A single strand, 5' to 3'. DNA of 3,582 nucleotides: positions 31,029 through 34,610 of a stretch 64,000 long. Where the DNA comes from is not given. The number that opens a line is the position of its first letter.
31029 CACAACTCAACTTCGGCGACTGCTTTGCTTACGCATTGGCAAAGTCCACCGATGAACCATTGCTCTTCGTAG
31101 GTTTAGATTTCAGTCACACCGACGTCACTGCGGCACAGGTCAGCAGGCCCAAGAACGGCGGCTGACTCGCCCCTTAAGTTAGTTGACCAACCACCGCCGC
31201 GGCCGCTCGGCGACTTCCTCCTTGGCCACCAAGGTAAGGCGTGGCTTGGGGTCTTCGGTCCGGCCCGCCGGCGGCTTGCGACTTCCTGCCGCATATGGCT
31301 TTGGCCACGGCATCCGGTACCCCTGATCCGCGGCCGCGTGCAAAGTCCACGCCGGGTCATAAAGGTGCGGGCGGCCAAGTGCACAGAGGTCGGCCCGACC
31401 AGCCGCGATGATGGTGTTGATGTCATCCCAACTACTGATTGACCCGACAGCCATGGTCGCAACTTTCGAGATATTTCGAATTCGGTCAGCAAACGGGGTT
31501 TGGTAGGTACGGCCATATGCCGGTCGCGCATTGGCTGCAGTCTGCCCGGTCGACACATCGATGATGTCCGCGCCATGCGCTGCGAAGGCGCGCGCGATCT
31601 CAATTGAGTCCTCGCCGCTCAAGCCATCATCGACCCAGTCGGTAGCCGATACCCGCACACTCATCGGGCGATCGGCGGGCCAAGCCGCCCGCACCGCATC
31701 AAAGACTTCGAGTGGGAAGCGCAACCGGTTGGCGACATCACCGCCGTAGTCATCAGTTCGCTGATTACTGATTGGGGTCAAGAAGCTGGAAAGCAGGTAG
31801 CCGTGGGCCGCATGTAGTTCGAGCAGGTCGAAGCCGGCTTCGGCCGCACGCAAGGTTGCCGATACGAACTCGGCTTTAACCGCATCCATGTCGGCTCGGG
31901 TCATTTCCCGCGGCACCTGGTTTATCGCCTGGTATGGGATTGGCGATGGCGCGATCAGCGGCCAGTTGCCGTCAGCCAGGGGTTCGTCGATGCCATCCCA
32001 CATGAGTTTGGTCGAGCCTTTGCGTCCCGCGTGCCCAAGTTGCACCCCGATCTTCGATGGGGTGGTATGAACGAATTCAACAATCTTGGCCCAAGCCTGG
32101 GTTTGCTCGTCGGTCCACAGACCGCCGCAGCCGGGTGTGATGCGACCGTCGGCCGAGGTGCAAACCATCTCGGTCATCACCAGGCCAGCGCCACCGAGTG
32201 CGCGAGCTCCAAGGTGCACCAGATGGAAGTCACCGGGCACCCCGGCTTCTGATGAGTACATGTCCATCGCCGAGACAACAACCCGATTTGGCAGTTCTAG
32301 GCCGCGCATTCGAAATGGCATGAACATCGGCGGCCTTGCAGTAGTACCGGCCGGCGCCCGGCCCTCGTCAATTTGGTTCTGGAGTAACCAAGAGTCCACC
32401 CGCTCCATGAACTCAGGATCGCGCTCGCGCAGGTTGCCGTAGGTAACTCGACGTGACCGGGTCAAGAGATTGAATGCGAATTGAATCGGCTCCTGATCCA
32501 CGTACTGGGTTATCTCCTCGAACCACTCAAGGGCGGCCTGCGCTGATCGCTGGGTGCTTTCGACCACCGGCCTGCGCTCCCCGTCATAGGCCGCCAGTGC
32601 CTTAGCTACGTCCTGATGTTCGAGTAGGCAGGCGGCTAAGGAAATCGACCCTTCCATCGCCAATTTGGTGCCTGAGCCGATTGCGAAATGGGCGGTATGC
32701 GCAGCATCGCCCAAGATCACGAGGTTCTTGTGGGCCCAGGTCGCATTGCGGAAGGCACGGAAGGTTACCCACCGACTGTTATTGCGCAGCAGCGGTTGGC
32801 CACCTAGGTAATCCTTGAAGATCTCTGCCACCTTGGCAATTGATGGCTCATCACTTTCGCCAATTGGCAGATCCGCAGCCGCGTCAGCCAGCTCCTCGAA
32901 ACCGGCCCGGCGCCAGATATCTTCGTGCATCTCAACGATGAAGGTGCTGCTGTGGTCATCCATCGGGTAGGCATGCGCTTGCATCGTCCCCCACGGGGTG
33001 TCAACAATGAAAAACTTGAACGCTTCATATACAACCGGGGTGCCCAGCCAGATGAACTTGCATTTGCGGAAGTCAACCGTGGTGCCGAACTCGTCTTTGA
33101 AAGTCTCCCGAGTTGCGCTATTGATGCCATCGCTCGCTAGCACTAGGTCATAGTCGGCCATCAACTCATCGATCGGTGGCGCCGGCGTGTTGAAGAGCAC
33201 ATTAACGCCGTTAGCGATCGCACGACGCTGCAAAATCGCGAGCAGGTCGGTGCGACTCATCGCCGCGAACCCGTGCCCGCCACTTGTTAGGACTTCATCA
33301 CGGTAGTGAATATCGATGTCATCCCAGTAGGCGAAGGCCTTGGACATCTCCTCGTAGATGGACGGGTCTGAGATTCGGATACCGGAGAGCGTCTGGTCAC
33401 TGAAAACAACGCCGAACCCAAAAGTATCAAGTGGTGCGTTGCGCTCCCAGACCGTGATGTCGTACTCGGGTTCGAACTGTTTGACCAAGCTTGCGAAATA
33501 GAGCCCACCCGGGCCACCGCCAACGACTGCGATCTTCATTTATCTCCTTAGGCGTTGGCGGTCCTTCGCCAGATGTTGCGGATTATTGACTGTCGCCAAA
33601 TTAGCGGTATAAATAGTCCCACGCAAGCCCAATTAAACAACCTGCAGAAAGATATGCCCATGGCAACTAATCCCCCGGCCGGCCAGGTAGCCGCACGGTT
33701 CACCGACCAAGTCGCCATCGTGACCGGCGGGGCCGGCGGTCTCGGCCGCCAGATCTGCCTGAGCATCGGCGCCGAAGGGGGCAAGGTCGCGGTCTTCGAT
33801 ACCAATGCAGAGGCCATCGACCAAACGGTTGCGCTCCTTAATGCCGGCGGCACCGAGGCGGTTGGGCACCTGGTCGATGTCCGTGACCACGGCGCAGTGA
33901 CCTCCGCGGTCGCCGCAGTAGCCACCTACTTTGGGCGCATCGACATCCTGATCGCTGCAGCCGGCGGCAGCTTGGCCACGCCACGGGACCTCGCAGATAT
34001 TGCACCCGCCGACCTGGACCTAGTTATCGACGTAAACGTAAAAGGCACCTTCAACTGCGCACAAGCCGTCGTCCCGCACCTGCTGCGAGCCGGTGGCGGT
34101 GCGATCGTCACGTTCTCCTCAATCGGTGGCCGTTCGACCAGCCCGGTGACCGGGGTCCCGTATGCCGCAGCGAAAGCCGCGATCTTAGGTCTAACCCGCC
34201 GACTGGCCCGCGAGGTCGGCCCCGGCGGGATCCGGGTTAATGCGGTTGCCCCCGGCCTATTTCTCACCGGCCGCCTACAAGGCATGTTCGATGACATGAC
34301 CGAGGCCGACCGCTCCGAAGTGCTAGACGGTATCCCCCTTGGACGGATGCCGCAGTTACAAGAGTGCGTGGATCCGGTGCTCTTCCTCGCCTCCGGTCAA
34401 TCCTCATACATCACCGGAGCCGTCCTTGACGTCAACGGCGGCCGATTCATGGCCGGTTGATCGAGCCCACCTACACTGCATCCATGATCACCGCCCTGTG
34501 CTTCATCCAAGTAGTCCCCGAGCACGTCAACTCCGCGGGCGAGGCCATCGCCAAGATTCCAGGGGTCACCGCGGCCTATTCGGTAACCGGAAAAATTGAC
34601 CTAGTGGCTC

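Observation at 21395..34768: PaaX-linked CoA-thioester catabolic supercluster with an unusual enzyme combination (candidate undescribed aerobic hybrid pathway for an amino- or hydroxy-aromatic or alicyclic acid)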

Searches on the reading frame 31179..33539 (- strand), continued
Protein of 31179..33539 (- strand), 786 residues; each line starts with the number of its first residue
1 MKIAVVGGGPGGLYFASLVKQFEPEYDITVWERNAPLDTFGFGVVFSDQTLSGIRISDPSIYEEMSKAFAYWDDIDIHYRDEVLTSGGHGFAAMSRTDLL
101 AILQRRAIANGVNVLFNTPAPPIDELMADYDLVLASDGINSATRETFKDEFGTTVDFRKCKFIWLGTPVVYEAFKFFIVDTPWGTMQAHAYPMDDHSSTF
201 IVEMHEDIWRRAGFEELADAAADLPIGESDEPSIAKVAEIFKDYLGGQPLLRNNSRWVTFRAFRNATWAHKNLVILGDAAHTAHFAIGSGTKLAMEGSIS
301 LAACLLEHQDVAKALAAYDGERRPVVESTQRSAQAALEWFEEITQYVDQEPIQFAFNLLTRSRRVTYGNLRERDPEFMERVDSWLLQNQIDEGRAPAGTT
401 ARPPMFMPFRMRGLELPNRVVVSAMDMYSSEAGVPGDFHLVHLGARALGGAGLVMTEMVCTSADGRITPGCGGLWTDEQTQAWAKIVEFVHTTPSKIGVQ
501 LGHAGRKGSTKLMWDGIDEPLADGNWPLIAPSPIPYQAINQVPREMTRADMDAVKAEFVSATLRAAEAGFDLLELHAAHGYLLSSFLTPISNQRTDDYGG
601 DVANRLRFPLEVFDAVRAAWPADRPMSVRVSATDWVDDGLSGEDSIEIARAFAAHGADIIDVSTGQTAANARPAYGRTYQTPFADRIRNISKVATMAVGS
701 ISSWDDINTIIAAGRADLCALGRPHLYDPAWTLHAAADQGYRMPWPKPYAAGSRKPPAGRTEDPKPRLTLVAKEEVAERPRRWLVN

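Call 76: find_encoding_contigs(protein=P0502, flank=10000, max_places=1)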
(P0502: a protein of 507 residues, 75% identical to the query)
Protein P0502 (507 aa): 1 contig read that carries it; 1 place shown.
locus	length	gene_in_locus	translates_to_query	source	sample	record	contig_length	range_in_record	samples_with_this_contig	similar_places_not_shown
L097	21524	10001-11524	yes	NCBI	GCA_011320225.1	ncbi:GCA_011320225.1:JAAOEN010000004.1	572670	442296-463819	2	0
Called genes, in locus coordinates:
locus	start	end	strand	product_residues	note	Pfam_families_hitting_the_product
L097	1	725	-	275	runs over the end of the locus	PF00005:ABC_tran, PF13304:AAA_21 (faint), PF12399:BCA_ABC_TP_C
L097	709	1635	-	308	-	PF02653:BPD_transp_2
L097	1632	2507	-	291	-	PF02653:BPD_transp_2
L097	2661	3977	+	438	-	PF13458:Peripla_BP_6, PF01094:ANF_receptor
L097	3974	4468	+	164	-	PF12903:DUF3830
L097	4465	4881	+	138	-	-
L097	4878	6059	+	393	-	PF00266:Aminotran_5, PF01041:DegT_DnrJ_EryC1 (weak), PF01053:Cys_Met_Meta_PP (weak)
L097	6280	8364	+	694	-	PF02629:CoA_binding, PF13380:CoA_binding_2, PF13607:Succ_CoA_lig, PF19045:Ligase_CoA_2 (weak), PF13549:ATP-grasp_5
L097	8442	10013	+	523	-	PF00501:AMP-binding, PF13193:AMP-binding_C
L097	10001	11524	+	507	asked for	PF01642:MM_CoA_mutase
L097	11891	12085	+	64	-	-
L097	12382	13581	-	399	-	PF02881:SRP54_N, PF13604:AAA_30 (weak), PF00448:SRP54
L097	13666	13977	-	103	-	-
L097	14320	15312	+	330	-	PF00005:ABC_tran, PF13304:AAA_21 (weak), PF13732:DrrA1-3_C (weak)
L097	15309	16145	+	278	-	PF01061:ABC2_membrane, PF12698:ABC2_membrane_3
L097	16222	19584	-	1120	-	PF00486:Trans_reg_C (weak), PF03704:BTAD, PF13424:TPR_12 (faint), PF13191:AAA_16 (weak), PF13401:AAA_22 (weak), PF25872:HTH_77, PF14559:TPR_19 (weak)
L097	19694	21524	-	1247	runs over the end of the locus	PF02463:SMC_N, PF13175:AAA_15, PF13304:AAA_21 (weak), PF13476:AAA_23, PF13555:AAA_29 (weak), PF06470:SMC_hinge, PF13304:AAA_21 (weak)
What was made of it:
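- The ADP-synthetase / AMP-ligase / mutase triad occurs in Phytoactinopolyspora limicola with no fusion gene within 10 kb (call 76), so it can work outside this pathway. The triad stands alone beside an ABC transporter and a class V PLP enzyme in Phytoactinopolyspora limicola (call 76).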

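Call 88: search_protein_families(library=ncbifam, proteins=[L097:4878-6059:+, L097:3974-4468:+, L097:4465-4881:+, L096:328-2106:-, L096:2118-2888:-, L096:11867-12799:-, L081:13190-14797:-, L081:14862-16400:+], max_evalue=0.00001)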
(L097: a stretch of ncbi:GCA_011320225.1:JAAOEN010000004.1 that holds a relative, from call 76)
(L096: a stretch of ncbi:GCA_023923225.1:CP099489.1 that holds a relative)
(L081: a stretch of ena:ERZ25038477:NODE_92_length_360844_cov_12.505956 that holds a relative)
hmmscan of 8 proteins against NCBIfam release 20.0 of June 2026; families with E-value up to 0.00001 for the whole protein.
L097:4878-6059:+ (393 aa): 26 families (the best 25 are shown)
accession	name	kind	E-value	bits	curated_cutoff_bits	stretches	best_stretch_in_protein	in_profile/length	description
TIGR01979.1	sufS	subfamily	2.3e-35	122.2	475.1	1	70-371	64-382/403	SufS family cysteine desulfurase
NF008126.0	PRK10874.1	equivalog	3.7e-24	85.6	607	1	70-363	65-356/401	cysteine desulfurase CsdA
TIGR01814.1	kynureninase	equivalog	8.6e-24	84.2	246.4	1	65-384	67-395/400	kynureninase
TIGR03392.1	FeS_syn_CsdA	equivalog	2.6e-23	82.8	493.6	1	71-369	63-374/398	cysteine desulfurase CsdA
NF041166.1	f2_encap_cargo1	exception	2.8e-23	82.9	800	1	71-323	292-544/623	family 2A encapsulin nanocompartment cargo protein cysteine desulfurase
NF006791.0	PRK09295.1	equivalog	3.3e-22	79.1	661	1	70-363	69-362/406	cysteine desulfurase SufS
TIGR01976.1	am_tr_V_VC1184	hypoth_equivalog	7.1e-20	71.7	352.35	1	71-304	64-285/401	cysteine desulfurase-like protein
TIGR01977.1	am_tr_V_EF2568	hypoth_equivalog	9.3e-20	71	377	1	72-317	48-286/376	cysteine desulfurase family protein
TIGR03402.1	FeS_nifS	equivalog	9.1e-17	60.9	530.75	1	71-223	45-198/379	cysteine desulfurase NifS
NF040779.1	Sec_lyase_SclA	exception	6e-16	58.3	525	1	73-379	48-350/378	selenocysteine lyase SclA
TIGR04343.1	egtE_PLP_lyase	equivalog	2.3e-14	53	400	1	73-365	59-338/370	ergothioneine biosynthesis PLP-dependent enzyme EgtE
TIGR03301.1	PhnW-AepZ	equivalog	1.1e-13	51.4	360.8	1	63-347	25-305/355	2-aminoethylphosphonate aminotransferase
NF010611.0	PRK14012.1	equivalog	5.3e-13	48.7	548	1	71-223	54-208/406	IscS subfamily cysteine desulfurase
TIGR03403.1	nifS_epsilon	equivalog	9.1e-13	47.8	587.7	1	78-235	53-213/382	NifS family cysteine desulfurase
NF051467.1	peri_mod_PvdN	equivalog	1.1e-12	47.3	650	1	45-386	68-423/425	pyoverdine-tailoring periplasmic protein PvdN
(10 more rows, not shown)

L097:3974-4468:+ (164 aa): 0 families

L097:4465-4881:+ (138 aa): 0 families

L096:328-2106:- (592 aa): 51 families (the best 25 are shown)
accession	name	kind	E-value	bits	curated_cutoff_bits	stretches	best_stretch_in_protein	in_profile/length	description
NF005713.0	PRK07525.1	subfamily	2.2e-53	181.5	620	1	1-557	6-540/592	sulfoacetaldehyde acetyltransferase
NF006187.0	PRK08322.1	equivalog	6.8e-53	179.9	509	2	2-341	3-340/548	acetolactate synthase large subunit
TIGR03457.1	sulphoacet_xsc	equivalog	8.8e-50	169.6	676.4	2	1-334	2-336/579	sulfoacetaldehyde acetyltransferase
NF006052.0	PRK08199.1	subfamily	2.2e-48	164.9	539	2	4-343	11-353/559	thiamine pyrophosphate protein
TIGR00118.1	acolac_lg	equivalog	2e-46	158.6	538.35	2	1-316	1-319/557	biosynthetic-type acetolactate synthase large subunit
NF005712.0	PRK07524.1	subfamily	6.2e-45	153.6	500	2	3-354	5-357/536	5-guanidino-2-oxopentanoate decarboxylase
NF006378.0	PRK08617.1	equivalog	1.3e-42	145.9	510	2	3-339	10-346/556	acetolactate synthase AlsS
NF058623.1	HdaclCoAlyACT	equivalog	6.4e-42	143.9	600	2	2-331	11-339/575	2-hydroxyacyl-CoA lyase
NF006377.0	PRK08611.1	equivalog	1.1e-40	139.8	742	2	4-334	7-333/576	pyruvate oxidase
NF006122.0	PRK08266.1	subfamily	1.6e-40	139.1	571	2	3-341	6-339/543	hypothetical protein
NF004919.0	PRK06276.1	equivalog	2.9e-40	138.1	866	1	1-555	1-518/582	acetolactate synthase large subunit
NF005470.0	PRK07064.1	equivalog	9.1e-40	137.2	495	2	2-345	6-347/552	thiamine pyrophosphate-binding protein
TIGR02720.1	pyruv_oxi_spxB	equivalog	1.2e-38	132.9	637.85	2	6-338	4-335/575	pyruvate oxidase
NF004710.0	PRK06048.1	equivalog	5e-38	130.9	976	2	1-296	8-306/561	acetolactate synthase large subunit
NF004772.0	PRK06112.1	subfamily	1.8e-37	129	673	2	1-345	14-366/578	acetolactate synthase catalytic subunit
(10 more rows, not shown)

L096:2118-2888:- (256 aa): 1 family
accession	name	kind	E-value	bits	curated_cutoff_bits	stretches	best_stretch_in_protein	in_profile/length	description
TIGR03035.1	trp_arylform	equivalog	1.2e-08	35.2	223.05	1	18-251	2-202/206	arylformamidase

L096:11867-12799:- (310 aa): 17 families
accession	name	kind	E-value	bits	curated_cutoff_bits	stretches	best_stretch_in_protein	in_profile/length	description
TIGR02824.1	quinone_pig3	subfamily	2e-28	99.3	296.8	1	7-241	6-242/325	putative NAD(P)H quinone oxidoreductase, PIG3 family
NF008024.0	PRK10754.1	subfamily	5.6e-21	74.9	348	1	1-234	1-236/327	NADPH:quinone reductase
TIGR02817.1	adh_fam_1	subfamily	2.3e-17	63.4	284.05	1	19-236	18-246/336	zinc-binding alcohol dehydrogenase family protein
NF010344.0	PRK13771.1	subfamily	6.3e-15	55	349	1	90-236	111-254/334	putative alcohol dehydrogenase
NF041183.1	Pks2_ls1_myc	equivalog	2.4e-14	51.2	2400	1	8-240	1412-1646/2086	sulfolipid-1 biosynthesis phthioceranic/hydroxyphthioceranic acid synthase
TIGR02823.1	oxido_YhdH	subfamily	1e-12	47.6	297.25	1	28-221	26-227/324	acrylyl-CoA reductase family protein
NF041172.1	AcrlCoa_red_Thmprot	equivalog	1.8e-11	43.6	500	1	104-237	125-256/334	acryloyl-CoA reductase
TIGR03451.1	mycoS_dep_FDH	equivalog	4.6e-10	38.8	512.9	1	17-95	15-90/358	S-(hydroxymethyl)mycothiol dehydrogenase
NF007489.0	PRK10083.1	equivalog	5.3e-10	38.8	376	0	17-79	13-76/339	Zn-dependent oxidoreductase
TIGR01751.1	crot-CoA-red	equivalog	2.2e-09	36.5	378.55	1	95-188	140-237/398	crotonyl-CoA carboxylase/reductase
TIGR03366.1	HpnZ_proposed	hypoth_equivalog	2.8e-09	36.6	328.1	1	92-227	105-243/315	putative phosphonate catabolism associated alcohol dehydrogenase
TIGR03989.1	Rxyl_3153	subfamily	2e-08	33.9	440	1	15-82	13-81/370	NDMA-dependent alcohol dehydrogenase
TIGR02825.1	B4_12hDH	equivalog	7.3e-08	32.2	579.85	1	126-219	124-222/327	leukotriene B4 12-hydroxydehydrogenase/15-oxo-prostaglandin 13-reductase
NF058644.1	CurcmRedCuraProt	equivalog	8.6e-08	31.6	440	1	7-176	6-176/336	NADPH-dependent curcumin/dihydrocurcumin reductase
TIGR00692.1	tdh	equivalog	9.2e-07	28.2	458.35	0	95-236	117-260/340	L-threonine 3-dehydrogenase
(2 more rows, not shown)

L081:13190-14797:- (535 aa): 15 families
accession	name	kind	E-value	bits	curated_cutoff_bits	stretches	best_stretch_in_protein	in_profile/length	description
NF045689.1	BCarotKetCrtO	equivalog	2.4e-55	188.2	1000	2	187-530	191-533/563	beta-carotene ketolase CrtO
TIGR02734.1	crtI_fam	subfamily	9.7e-27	93.8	238.1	2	187-521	167-475/504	phytoene desaturase family protein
NF058655.1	CrtID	equivalog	1.2e-14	54.1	640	1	13-68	1-54/478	bifunctional phytoene desaturase/3,4-desaturase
TIGR02730.1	carot_isom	equivalog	5.8e-14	51.8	586.9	1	11-48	1-38/493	carotenoid isomerase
NF045637.1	carotdesatCrtDProt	equivalog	2.9e-13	49.2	580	1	13-51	1-39/485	1-hydroxycarotenoid 3,4-desaturase CrtD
TIGR02733.1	desat_CrtD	equivalog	1.3e-11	43.9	549.7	1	11-49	2-40/492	C-3',4' desaturase CrtD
NF005560.0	PRK07233.1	equivalog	1.9e-10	40.2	252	1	12-52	2-42/435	hypothetical protein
TIGR03467.1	HpnE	equivalog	2.5e-08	33.6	283.05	0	13-49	1-37/430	hydroxysqualene dehydroxylase HpnE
TIGR00292.1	TIGR00292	equivalog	5.5e-08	32.4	148.3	1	11-51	22-62/254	sulfide-dependent adenosine diphosphate thiazole synthase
NF006130.0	PRK08274.1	equivalog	5.7e-07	28.7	369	0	9-42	4-37/467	FAD-dependent tricarballylate dehydrogenase TcuA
NF004789.0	PRK06134.1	subfamily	1.2e-06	27.4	747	1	4-51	6-53/581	FAD-dependent oxidoreductase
NF004829.0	PRK06183.1-3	subfamily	1.8e-06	27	390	1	8-44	6-42/520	bifunctional 3-(3-hydroxy-phenyl)propionate/3-hydroxycinnamic acid hydroxylase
NF042421.1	hydcarot_desat_CrtD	equivalog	2.1e-06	26.5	500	0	13-52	4-43/487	1-hydroxycarotenoid 3,4-desaturase CrtD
NF005508.0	PRK07121.1-1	equivalog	3.6e-06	25.8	537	1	8-49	18-59/497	FAD-binding protein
TIGR03143.1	AhpF_homolog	hypoth_equivalog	7.6e-06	24.8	687.65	0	11-51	5-45/555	putative alkyl hydroperoxide reductase F subunit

L081:14862-16400:+ (512 aa): 25 families
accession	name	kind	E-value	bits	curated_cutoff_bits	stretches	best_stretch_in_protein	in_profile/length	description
NF045689.1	BCarotKetCrtO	equivalog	2.9e-59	201.1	1000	1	3-508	4-532/563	beta-carotene ketolase CrtO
TIGR02734.1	crtI_fam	subfamily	2e-48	165.3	238.1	1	5-508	1-485/504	phytoene desaturase family protein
NF058655.1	CrtID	equivalog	1.4e-28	100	640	2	174-499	161-467/478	bifunctional phytoene desaturase/3,4-desaturase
NF045637.1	carotdesatCrtDProt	equivalog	1.8e-27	96.1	580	1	5-500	1-469/485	1-hydroxycarotenoid 3,4-desaturase CrtD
TIGR02730.1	carot_isom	equivalog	2e-22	79.7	586.9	1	226-499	220-474/493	carotenoid isomerase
TIGR02733.1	desat_CrtD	equivalog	3.4e-19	68.9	549.7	2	233-503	230-478/492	C-3',4' desaturase CrtD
NF005560.0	PRK07233.1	equivalog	4.7e-18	65.2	252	2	4-46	2-44/435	hypothetical protein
TIGR03467.1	HpnE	equivalog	4.1e-14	52.7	283.05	1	5-45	1-41/430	hydroxysqualene dehydroxylase HpnE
NF042421.1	hydcarot_desat_CrtD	equivalog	4e-12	45.3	500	1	4-499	3-469/487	1-hydroxycarotenoid 3,4-desaturase CrtD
TIGR02731.1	phytoene_desat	equivalog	7.7e-08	31.5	569.4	0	5-42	2-39/453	15-cis-phytoene desaturase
NF005548.0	PRK07208.1-4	equivalog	1.5e-07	30.4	389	1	2-55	3-54/488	hypothetical protein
NF009409.0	PRK12770.1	subfamily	2.3e-07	30.2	343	1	3-40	19-56/360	putative glutamate synthase subunit beta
NF005545.0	PRK07208.1-1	equivalog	2.6e-07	29.4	451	1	2-55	7-59/504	hypothetical protein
NF006130.0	PRK08274.1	equivalog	3e-07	29.6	369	0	3-36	6-39/467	FAD-dependent tricarballylate dehydrogenase TcuA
NF005547.0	PRK07208.1-3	equivalog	4.4e-07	29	380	0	4-54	6-54/465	hypothetical protein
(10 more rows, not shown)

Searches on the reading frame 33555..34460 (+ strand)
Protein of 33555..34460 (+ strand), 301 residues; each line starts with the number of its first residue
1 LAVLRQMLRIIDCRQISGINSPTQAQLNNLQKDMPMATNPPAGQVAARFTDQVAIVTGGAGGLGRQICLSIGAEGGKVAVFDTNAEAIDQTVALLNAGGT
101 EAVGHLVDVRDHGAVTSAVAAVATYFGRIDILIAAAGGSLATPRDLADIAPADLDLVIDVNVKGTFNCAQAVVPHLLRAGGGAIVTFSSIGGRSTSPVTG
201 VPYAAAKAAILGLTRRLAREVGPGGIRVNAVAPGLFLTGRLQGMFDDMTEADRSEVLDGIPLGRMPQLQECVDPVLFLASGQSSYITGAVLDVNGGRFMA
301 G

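Call 3: search_protein_families(library=pfam, proteins=[window:33555-34460:+])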
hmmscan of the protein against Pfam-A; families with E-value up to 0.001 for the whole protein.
window:33555-34460:+ (301 aa): 4 families
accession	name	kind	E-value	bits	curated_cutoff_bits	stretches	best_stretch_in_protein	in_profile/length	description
PF13561.12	adh_short_C2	-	1.3e-53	182.5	27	1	60-296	3-234/236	Enoyl-(Acyl carrier protein) reductase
PF00106.31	adh_short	-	1.9e-48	165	26.6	1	52-244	1-190/195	short chain dehydrogenase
PF08659.16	KR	-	1.4e-10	41.9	22.6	1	55-217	4-163/180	KR domain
PF01370.27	Epimerase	-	8.9e-05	22.4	20.9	1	55-222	2-161/240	NAD dependent epimerase/dehydratase family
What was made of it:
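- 33654..34460 (+): Short-chain dehydrogenase/reductase 'SDR1' (268 aa), divergent from the fusion gene; role unassigned (a keto/hydroxy step on the ring or on the opened chain). adh_short domains (call 3).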

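Call 4: search_protein_families(library=ncbifam, proteins=[window:33555-34460:+])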
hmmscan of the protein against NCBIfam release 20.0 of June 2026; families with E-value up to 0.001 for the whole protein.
window:33555-34460:+ (301 aa): 228 families (the best 25 are shown)
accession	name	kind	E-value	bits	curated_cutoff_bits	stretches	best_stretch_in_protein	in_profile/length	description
NF005559.1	PRK07231.1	subfamily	4e-61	206.7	215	1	48-298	1-248/249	glucose 1-dehydrogenase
NF004198.0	PRK05653.1-3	equivalog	2.1e-60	204.3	296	1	49-299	5-248/248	3-oxoacyl-ACP reductase FabG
NF009466.0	PRK12826.1-2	subfamily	3e-56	190.7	222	1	51-299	3-246/248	3-oxoacyl-ACP reductase FabG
NF004791.0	PRK06138.1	equivalog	8.9e-55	185.7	312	1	48-297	2-249/252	SDR family oxidoreductase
NF004818.0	PRK06172.1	equivalog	3.5e-51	174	336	1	47-297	3-250/253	SDR family oxidoreductase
TIGR01830.1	3oxo_ACP_reduc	equivalog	7.7e-51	173.1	297.75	1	54-296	1-237/239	3-oxoacyl-[acyl-carrier-protein] reductase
NF009468.0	PRK12826.1-4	equivalog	2.4e-50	171.6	318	1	47-298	3-248/256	SDR family oxidoreductase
NF004197.0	PRK05653.1-1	equivalog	2.5e-50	171.5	332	1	49-299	5-248/249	3-oxoacyl-ACP reductase FabG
NF052558.1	MBtsdlDhBudC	equivalog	6.1e-49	166.8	270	1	49-297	1-241/250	meso-2,3-butanediol dehydrogenase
NF005067.0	PRK06484.1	equivalog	1.5e-47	162.4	713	1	50-296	272-510/524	short chain dehydrogenase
NF006070.0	PRK08213.1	subfamily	2.3e-47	161.7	279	1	50-297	11-256/259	gluconate 5-dehydrogenase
TIGR03971.1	SDR_subfam_1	subfamily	4.7e-47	160.6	300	1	50-297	2-268/271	mycofactocin-coupled SDR family oxidoreductase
NF005853.0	PRK07774.1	equivalog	5.5e-47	160.3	303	1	48-298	3-247/250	SDR family oxidoreductase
NF006080.0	PRK08226.1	equivalog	4e-46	157.6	356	1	48-297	3-253/263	SDR family oxidoreductase UcpA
NF006132.0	PRK08277.1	subfamily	4.3e-46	157.5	281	1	47-299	6-275/280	D-mannonate oxidoreductase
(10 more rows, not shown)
